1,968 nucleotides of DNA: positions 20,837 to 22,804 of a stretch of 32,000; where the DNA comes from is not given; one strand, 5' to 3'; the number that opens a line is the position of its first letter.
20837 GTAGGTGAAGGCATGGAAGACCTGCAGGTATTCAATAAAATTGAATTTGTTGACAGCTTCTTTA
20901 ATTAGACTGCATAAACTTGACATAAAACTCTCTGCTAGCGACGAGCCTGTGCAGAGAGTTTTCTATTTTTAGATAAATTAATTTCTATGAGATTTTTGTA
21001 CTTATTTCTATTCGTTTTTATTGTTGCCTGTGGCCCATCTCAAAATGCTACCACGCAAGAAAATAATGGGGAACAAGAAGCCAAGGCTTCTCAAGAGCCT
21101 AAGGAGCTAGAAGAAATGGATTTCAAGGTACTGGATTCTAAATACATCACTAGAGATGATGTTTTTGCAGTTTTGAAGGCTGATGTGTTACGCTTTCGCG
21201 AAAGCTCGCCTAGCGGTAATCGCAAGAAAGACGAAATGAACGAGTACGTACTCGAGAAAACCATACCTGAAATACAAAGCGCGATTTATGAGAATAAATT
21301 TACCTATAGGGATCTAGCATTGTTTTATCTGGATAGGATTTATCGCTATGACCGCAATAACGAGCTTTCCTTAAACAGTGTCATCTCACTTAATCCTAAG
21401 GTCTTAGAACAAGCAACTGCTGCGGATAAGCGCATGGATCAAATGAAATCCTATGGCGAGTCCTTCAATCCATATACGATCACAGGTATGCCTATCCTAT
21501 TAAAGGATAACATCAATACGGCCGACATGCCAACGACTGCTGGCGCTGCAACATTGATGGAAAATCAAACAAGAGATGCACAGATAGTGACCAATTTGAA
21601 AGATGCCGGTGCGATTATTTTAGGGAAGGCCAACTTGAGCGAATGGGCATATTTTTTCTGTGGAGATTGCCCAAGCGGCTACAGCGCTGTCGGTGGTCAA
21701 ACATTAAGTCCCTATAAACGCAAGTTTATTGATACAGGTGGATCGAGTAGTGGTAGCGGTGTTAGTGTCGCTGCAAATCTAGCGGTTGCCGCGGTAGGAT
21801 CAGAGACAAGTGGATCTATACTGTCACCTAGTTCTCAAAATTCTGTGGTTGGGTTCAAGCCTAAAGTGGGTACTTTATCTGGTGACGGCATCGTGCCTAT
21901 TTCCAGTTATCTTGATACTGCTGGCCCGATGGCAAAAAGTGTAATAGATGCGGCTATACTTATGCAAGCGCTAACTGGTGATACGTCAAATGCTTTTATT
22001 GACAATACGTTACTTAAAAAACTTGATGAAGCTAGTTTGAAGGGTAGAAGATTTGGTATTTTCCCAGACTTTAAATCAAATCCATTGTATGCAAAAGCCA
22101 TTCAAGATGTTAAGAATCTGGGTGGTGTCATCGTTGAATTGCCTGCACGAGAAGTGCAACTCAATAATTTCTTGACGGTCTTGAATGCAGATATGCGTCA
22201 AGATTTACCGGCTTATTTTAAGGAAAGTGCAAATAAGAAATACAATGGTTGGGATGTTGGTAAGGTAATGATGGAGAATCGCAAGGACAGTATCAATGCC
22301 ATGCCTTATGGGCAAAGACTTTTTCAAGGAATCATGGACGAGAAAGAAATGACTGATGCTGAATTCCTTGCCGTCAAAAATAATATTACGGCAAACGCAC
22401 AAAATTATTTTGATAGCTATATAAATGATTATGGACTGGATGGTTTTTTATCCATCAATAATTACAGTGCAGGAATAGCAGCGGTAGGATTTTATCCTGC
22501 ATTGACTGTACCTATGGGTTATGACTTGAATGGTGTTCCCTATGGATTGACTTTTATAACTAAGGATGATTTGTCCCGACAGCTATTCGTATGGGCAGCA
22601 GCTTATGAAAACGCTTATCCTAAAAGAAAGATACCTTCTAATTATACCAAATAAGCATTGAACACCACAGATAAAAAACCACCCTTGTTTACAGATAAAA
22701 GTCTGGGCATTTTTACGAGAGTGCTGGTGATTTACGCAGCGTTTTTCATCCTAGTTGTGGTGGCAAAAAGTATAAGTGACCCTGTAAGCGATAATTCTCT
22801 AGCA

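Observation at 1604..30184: Highly over-represented dispersed palindrome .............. with a conserved asymmetric flank (8 perfect copies plus 1 interrupted in 32 kb)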

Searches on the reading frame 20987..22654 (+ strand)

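Call 71: search_protein_families(library=pfam, proteins=[window:20987-22654:+], max_evalue=0.001)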
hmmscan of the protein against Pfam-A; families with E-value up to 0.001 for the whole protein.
window:20987-22654:+ (555 aa): 1 family
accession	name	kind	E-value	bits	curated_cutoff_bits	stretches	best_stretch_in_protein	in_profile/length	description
PF01425.27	Amidase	-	3.3e-62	211.4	27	1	113-439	5-331/445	Amidase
